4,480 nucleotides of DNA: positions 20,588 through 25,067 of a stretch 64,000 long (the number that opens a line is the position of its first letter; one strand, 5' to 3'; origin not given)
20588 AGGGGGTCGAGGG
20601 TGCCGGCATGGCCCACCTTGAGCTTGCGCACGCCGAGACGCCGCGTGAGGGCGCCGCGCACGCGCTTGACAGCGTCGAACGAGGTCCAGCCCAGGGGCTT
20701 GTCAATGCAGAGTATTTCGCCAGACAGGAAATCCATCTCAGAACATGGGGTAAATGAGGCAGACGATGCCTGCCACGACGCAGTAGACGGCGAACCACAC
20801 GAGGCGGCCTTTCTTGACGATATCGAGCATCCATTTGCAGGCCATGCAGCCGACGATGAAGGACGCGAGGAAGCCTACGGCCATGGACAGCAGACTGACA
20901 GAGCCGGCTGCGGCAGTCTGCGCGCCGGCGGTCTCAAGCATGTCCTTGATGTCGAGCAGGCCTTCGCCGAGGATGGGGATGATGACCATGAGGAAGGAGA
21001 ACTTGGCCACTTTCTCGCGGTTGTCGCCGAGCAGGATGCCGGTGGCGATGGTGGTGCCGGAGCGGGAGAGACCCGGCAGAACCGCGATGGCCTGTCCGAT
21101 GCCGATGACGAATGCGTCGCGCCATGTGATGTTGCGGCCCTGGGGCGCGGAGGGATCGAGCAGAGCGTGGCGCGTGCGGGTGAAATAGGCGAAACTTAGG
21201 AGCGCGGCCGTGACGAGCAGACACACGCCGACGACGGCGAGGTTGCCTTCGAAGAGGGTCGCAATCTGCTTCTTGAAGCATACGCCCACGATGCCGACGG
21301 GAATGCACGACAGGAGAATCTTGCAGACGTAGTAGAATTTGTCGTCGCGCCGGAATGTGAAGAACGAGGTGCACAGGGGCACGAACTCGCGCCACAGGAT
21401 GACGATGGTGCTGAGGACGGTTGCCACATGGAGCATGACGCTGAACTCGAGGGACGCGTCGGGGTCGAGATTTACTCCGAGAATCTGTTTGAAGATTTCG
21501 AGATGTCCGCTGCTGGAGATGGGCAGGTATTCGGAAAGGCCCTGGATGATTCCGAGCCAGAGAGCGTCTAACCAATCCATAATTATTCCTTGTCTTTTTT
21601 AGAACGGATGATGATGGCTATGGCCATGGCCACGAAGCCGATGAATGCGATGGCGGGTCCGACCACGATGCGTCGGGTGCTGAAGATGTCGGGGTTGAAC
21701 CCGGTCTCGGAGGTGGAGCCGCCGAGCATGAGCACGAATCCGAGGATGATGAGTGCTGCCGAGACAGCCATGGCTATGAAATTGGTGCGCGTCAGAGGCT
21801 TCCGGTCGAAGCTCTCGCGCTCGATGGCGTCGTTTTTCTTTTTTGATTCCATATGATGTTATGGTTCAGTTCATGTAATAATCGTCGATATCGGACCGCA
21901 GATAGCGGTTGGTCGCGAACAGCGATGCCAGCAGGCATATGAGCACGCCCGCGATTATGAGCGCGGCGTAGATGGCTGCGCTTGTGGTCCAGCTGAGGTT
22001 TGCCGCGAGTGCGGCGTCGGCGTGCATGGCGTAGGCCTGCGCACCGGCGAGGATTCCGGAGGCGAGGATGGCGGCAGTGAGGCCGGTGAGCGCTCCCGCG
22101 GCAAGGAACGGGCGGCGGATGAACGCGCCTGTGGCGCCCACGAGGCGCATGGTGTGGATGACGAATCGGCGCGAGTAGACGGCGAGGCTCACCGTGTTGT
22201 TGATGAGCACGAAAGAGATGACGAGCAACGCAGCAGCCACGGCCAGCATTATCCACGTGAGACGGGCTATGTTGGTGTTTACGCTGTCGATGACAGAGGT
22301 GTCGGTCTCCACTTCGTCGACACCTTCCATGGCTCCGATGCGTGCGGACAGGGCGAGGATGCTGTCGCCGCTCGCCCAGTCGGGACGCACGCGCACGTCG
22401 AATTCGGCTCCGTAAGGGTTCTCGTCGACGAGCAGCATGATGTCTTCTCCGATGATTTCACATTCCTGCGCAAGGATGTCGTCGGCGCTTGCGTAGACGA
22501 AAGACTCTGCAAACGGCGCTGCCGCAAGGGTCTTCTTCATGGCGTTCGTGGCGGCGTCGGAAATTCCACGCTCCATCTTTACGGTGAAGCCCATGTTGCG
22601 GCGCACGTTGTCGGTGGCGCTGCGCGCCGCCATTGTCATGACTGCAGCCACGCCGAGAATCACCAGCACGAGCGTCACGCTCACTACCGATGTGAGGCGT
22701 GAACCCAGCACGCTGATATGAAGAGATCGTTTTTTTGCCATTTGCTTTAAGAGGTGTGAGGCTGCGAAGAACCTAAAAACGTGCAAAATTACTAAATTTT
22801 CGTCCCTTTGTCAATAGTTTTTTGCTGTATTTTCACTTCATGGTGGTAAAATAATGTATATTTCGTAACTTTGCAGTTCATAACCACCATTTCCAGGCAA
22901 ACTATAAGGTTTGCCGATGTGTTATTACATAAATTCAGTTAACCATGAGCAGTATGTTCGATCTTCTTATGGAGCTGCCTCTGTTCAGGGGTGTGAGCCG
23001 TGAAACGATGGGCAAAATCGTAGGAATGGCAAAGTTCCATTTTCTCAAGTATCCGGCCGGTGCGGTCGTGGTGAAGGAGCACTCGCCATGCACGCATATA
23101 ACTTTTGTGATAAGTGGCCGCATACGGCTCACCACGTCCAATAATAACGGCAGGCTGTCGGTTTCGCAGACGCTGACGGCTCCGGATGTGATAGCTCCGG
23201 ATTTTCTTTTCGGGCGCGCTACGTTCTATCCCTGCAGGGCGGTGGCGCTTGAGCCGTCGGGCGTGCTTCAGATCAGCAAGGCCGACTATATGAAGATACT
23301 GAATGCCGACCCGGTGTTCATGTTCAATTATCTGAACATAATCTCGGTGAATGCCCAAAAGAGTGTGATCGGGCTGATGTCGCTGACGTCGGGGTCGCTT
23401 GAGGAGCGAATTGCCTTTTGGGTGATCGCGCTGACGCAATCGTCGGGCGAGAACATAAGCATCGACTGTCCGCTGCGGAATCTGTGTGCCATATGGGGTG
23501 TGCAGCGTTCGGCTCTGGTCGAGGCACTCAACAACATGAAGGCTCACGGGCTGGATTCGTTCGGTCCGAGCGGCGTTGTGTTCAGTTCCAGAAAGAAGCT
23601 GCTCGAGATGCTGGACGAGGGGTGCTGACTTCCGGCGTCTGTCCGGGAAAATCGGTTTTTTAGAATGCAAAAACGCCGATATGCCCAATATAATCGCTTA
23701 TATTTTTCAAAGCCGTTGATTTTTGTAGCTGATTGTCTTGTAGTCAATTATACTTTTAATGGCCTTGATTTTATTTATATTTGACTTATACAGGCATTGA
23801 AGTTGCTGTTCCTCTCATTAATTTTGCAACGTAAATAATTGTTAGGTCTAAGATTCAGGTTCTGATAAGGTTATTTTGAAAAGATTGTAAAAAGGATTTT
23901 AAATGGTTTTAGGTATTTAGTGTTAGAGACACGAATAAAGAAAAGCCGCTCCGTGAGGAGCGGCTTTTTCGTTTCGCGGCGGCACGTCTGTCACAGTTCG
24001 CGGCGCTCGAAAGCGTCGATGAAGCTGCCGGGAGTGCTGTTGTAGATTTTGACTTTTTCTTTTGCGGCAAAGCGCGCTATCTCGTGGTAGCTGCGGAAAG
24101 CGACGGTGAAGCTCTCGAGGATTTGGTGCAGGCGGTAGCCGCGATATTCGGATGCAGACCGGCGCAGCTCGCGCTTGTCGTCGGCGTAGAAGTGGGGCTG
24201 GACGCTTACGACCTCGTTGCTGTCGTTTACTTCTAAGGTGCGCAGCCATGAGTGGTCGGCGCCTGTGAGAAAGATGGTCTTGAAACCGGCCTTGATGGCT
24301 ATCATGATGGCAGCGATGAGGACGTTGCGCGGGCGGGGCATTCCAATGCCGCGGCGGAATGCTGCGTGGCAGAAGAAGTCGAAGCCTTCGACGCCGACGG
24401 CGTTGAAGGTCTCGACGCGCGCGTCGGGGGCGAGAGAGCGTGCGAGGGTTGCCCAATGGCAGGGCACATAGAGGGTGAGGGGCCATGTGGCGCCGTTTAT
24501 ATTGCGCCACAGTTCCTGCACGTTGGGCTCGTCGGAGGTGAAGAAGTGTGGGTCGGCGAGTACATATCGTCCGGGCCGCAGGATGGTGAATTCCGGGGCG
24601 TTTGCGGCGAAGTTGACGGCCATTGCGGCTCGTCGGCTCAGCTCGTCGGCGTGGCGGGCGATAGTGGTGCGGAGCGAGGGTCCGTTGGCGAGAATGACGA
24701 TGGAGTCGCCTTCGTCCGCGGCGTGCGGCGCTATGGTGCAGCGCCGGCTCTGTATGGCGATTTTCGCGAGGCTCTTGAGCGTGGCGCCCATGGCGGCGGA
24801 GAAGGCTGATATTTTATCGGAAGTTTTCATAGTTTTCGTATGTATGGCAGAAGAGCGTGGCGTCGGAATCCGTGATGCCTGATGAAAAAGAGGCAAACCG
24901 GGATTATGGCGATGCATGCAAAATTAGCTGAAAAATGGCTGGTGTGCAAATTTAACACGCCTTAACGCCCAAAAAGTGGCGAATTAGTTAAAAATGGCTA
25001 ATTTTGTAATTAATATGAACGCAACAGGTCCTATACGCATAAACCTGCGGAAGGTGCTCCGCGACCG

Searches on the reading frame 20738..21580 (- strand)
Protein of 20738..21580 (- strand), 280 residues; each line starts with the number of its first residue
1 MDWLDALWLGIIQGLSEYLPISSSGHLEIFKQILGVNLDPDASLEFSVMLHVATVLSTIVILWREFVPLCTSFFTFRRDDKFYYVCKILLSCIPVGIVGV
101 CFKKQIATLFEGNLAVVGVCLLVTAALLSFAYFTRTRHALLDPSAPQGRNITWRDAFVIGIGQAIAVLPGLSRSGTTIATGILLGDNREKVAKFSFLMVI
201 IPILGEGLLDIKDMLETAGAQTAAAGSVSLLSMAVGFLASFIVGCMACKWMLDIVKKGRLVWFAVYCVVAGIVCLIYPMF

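Call 86: search_protein_families(library=pfam, proteins=[window:20738-21580:-], max_evalue=0.001)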
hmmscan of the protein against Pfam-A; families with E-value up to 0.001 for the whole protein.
window:20738-21580:- (280 aa): 1 family
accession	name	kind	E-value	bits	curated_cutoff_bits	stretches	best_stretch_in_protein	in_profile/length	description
PF02673.24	BacA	-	4.2e-74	249.9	33.4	1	6-273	1-257/257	Bacitracin resistance protein BacA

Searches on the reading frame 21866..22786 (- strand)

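Call 86: search_protein_families(library=pfam, proteins=[window:21866-22786:-], max_evalue=0.001)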
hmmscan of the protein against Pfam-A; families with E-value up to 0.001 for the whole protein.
window:21866-22786:- (306 aa): 2 families
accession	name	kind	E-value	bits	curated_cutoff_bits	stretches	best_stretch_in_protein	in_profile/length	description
PF02687.27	FtsX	-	1.4e-11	44.9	25.5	1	182-299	2-119/120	FtsX-like permease C-terminal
PF18075.7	FtsX_ECD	-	1.3e-07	32.5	23.5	1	68-159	4-96/96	FtsX extracellular domain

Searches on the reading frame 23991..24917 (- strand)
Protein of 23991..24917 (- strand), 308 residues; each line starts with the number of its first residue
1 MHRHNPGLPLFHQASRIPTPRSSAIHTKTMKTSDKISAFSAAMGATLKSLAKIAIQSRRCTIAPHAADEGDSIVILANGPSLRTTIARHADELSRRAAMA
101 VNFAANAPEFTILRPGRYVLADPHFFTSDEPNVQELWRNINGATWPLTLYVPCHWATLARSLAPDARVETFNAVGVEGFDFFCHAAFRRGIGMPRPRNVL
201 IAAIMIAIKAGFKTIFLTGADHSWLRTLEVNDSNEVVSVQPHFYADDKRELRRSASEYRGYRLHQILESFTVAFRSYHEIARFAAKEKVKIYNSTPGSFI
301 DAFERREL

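Call 86: search_protein_families(library=pfam, proteins=[window:23991-24917:-], max_evalue=0.001)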
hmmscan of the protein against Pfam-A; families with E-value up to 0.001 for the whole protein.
window:23991-24917:- (308 aa): 1 family
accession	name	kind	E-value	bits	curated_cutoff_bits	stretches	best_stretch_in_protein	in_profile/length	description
PF01973.23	MptE-like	-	0.00024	21.3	34.6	0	199-225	143-169/171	6-hydroxymethylpterin diphosphokinase MptE-like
